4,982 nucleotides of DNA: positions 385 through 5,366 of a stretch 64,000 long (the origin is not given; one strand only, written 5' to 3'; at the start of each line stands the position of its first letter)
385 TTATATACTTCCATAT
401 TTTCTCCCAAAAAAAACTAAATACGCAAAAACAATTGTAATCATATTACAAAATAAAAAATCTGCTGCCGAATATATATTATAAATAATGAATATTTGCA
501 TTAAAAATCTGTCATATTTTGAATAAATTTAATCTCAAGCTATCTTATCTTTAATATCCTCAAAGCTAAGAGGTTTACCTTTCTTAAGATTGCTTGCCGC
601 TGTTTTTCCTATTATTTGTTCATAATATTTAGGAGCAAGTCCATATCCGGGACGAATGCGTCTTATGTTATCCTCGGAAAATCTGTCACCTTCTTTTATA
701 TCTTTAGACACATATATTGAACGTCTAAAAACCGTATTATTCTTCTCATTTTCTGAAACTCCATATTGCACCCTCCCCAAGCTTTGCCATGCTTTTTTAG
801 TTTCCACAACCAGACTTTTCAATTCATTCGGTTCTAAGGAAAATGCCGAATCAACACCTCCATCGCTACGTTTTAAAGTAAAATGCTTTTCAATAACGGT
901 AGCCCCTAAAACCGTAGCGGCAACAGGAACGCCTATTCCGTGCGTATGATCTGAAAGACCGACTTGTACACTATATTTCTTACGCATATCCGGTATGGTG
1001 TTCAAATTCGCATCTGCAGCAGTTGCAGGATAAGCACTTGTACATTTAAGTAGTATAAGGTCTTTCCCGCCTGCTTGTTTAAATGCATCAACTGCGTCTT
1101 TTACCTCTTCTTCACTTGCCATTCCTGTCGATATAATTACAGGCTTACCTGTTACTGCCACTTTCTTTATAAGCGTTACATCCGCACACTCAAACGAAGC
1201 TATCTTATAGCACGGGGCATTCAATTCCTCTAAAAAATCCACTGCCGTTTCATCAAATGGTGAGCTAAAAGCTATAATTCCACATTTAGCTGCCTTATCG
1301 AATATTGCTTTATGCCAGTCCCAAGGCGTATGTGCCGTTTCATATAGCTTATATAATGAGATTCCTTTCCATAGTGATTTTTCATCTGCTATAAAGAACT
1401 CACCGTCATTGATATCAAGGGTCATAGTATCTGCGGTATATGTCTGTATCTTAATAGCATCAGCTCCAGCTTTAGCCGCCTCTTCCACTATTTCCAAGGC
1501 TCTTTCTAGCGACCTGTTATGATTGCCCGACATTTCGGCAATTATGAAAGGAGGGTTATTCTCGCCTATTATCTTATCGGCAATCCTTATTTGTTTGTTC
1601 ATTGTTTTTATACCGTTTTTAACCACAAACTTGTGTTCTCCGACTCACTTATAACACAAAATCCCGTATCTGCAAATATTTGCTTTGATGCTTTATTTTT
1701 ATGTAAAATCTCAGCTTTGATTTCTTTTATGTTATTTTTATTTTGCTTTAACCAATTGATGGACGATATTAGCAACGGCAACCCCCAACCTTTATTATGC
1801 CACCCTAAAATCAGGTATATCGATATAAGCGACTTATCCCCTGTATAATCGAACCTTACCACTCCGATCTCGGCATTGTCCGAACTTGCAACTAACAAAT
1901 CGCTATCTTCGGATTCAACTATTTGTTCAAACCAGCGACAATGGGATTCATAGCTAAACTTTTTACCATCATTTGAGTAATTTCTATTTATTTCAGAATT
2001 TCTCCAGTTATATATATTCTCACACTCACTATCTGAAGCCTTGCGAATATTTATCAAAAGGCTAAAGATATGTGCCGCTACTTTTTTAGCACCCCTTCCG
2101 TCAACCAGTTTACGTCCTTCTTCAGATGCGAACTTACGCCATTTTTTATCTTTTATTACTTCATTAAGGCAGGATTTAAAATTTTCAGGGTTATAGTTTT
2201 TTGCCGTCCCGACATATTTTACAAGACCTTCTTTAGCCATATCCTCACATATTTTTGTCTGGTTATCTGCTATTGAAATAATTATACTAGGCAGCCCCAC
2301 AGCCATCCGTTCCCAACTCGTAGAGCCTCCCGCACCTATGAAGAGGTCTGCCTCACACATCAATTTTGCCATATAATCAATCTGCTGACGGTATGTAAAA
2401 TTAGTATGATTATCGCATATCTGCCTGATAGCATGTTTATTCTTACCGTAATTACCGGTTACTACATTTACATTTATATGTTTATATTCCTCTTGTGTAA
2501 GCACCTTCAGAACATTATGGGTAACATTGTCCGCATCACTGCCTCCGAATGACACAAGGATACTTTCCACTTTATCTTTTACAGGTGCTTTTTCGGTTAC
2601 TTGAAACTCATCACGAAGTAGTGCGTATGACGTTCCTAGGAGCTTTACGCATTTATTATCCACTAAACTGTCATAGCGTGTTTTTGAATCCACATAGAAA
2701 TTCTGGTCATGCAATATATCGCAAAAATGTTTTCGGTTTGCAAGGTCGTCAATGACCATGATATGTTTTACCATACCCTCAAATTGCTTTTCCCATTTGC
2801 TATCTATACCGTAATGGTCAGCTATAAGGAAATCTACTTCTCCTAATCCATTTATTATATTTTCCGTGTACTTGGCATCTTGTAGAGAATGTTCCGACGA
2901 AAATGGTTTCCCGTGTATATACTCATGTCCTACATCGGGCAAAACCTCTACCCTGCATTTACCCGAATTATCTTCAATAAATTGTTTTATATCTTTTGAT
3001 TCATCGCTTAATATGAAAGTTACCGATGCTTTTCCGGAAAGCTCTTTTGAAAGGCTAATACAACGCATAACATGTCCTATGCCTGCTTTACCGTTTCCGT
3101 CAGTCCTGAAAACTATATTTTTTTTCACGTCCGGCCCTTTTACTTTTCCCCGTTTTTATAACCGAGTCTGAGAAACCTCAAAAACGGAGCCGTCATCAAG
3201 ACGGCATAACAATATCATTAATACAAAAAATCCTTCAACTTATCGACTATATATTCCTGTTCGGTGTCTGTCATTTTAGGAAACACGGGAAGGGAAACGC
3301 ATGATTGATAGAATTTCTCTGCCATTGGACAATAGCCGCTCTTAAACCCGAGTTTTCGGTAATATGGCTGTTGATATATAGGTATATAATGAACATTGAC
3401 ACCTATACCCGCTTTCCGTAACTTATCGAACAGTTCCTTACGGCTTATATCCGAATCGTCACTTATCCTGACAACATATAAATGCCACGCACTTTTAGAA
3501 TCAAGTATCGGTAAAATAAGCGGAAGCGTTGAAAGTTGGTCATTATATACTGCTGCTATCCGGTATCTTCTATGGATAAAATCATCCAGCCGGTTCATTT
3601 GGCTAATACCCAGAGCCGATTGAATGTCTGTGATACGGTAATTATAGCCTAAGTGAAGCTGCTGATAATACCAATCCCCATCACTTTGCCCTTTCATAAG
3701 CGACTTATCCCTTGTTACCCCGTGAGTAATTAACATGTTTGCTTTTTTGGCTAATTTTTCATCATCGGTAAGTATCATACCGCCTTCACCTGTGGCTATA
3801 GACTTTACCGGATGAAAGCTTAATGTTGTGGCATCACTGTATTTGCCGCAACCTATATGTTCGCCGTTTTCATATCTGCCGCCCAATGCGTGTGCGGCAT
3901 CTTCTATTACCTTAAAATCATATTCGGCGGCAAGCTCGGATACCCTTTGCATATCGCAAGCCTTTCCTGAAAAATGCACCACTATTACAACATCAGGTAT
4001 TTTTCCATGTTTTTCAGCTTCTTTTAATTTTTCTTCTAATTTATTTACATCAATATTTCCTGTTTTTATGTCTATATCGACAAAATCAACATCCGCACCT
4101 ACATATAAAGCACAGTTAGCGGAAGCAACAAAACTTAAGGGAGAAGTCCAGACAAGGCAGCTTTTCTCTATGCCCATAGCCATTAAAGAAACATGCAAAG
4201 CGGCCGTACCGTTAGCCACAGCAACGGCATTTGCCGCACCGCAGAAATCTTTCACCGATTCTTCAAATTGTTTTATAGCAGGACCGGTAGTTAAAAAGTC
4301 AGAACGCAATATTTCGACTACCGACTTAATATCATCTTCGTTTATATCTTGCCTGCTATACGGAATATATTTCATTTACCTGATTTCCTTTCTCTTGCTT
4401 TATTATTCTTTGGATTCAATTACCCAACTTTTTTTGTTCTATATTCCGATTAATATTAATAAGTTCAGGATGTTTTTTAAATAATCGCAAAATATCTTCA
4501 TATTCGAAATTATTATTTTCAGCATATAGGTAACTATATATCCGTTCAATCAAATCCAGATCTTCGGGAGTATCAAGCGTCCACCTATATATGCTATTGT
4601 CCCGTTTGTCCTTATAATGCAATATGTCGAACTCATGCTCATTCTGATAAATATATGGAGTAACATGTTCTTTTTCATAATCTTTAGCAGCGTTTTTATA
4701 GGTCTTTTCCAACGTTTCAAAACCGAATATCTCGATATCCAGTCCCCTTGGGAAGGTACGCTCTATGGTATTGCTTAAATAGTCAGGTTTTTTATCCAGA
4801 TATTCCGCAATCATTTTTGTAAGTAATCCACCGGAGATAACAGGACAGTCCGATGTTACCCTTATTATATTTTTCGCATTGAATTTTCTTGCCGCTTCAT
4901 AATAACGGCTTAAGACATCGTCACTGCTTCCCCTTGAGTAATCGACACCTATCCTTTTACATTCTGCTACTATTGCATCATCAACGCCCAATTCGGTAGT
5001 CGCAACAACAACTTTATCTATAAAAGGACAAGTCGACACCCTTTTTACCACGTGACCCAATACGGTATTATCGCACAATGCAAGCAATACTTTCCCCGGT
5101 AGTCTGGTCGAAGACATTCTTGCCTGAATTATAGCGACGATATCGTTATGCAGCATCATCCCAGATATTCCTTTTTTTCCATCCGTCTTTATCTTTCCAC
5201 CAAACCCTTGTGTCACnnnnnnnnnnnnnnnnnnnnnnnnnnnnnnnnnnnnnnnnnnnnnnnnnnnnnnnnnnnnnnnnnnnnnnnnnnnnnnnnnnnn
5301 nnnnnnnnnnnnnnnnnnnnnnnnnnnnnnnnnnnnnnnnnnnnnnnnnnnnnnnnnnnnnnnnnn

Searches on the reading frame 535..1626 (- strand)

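Call 35: search_protein_families(library=pfam, proteins=[window:535-1626:-], max_evalue=0.00001)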
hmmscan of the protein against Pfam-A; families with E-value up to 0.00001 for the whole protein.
window:535-1626:- (363 aa): 2 families
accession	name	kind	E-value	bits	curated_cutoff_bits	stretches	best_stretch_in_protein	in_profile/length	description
PF03102.20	NeuB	-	1.6e-89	300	22.1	1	46-286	1-239/241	NeuB family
PF08666.17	SAF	-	1.7e-12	48.1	21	1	301-358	1-62/63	SAF domain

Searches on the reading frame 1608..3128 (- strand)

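Call 35: search_protein_families(library=pfam, proteins=[window:1608-3128:-], max_evalue=0.00001)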
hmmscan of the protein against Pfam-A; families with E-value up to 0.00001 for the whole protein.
window:1608-3128:- (506 aa): 2 families
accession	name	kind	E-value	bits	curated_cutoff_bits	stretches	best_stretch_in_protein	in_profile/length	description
PF04101.22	Glyco_tran_28_C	-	7.1e-09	36.3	22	1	194-303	5-120/166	Glycosyltransferase family 28 C-terminal domain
PF13302.13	Acetyltransf_3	-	6.1e-06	27.4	25.4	0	360-490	3-137/138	Acetyltransferase (GNAT) domain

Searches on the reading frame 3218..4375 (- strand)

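Call 35: search_protein_families(library=pfam, proteins=[window:3218-4375:-], max_evalue=0.00001)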
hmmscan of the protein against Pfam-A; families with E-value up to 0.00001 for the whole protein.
window:3218-4375:- (385 aa): 3 families
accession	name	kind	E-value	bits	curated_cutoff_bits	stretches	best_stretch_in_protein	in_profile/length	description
PF01041.23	DegT_DnrJ_EryC1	-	1.5e-110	370.3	19.8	1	10-380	2-359/360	DegT/DnrJ/EryC1/StrS aminotransferase family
PF01212.27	Beta_elim_lyase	-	2.1e-10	40.9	27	1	32-266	32-215/288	Beta-eliminating lyase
PF00155.27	Aminotran_1_2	-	1.4e-09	38.1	19.7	1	34-167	44-193/361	Aminotransferase class I and II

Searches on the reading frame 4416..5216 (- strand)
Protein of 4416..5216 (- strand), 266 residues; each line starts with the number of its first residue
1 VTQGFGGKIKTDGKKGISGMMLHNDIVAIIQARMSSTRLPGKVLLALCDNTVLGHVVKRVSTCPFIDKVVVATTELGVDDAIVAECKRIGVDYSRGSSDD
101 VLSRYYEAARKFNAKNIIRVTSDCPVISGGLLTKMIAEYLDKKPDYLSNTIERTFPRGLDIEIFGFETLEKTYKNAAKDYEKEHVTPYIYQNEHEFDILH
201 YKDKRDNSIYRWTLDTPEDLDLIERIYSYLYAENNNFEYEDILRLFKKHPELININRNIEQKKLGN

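Call 35: search_protein_families(library=pfam, proteins=[window:4416-5216:-], max_evalue=0.00001)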
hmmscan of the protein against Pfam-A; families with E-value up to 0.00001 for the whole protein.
window:4416-5216:- (266 aa): 1 family
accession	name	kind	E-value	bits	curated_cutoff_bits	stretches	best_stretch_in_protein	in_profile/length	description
PF02348.25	CTP_transf_3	-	9.7e-37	127.3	22.6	1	27-238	1-212/217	Cytidylyltransferase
